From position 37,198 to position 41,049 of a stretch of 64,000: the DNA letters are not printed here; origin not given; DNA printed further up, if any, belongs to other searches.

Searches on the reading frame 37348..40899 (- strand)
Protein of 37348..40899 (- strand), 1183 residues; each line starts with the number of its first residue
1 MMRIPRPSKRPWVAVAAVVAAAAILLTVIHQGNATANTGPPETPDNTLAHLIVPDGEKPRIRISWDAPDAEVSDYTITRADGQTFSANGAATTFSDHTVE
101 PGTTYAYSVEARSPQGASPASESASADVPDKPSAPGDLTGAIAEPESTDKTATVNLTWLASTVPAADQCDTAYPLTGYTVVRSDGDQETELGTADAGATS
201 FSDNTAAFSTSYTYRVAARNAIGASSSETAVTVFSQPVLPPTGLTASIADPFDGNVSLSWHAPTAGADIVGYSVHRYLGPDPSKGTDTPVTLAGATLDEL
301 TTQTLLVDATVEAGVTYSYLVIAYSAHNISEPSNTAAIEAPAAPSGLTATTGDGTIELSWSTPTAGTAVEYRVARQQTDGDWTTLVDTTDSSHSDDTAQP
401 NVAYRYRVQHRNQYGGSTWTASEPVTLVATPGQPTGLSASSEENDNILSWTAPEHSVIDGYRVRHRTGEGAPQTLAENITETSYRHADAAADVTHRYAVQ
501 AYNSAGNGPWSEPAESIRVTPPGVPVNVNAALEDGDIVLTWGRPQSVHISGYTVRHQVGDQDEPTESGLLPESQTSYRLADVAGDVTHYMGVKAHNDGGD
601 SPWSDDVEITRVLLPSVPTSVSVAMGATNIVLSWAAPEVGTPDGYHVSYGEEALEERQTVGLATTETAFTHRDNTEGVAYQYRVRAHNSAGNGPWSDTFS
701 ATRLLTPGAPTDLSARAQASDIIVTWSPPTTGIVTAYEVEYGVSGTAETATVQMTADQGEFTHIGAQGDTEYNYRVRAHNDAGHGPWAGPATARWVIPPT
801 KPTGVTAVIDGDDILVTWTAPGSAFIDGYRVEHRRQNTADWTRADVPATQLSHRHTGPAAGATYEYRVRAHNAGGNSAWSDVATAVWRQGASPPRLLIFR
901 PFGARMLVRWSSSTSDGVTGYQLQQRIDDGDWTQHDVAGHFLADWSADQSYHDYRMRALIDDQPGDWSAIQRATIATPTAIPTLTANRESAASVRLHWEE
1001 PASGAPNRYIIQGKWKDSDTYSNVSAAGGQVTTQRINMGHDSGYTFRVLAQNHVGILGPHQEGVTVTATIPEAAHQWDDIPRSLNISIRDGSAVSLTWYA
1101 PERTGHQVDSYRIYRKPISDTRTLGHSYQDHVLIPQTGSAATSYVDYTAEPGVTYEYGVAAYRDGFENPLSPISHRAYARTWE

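Call 11: search_protein_families(library=pfam, proteins=[window:37348-40899:-], max_evalue=0.001)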
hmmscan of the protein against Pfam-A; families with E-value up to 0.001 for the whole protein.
window:37348-40899:- (1183 aa): 5 families
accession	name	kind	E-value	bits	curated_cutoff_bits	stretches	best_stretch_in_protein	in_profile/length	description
PF00041.27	fn3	-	3.7e-88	290.3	25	8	709-793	2-83/84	Fibronectin type III domain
PF25059.1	FN3_DSCAM-DSCAML_C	-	6e-18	65.4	39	0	817-884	12-79/89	DSCAM/DSCAML C-terminal Fn3-like domain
PF01108.23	Tissue_fac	-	3.4e-16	59.5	27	0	707-787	22-107/107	Tissue factor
PF23008.3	FN3_Tor_3rd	-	1.9e-06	28.2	30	0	625-686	16-76/92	Tyrosine-protein kinase receptor torso, third FN3 domain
PF16656.11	Pur_ac_phosph_N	-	0.00012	23.1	30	0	714-786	7-84/93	Purple acid Phosphatase, N-terminal domain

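Call 12: search_protein_families(library=padloc, proteins=[window:37348-40899:-], max_evalue=0.001)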
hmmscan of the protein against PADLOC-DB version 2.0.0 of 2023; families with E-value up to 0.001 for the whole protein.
window:37348-40899:- (1183 aa): 0 families
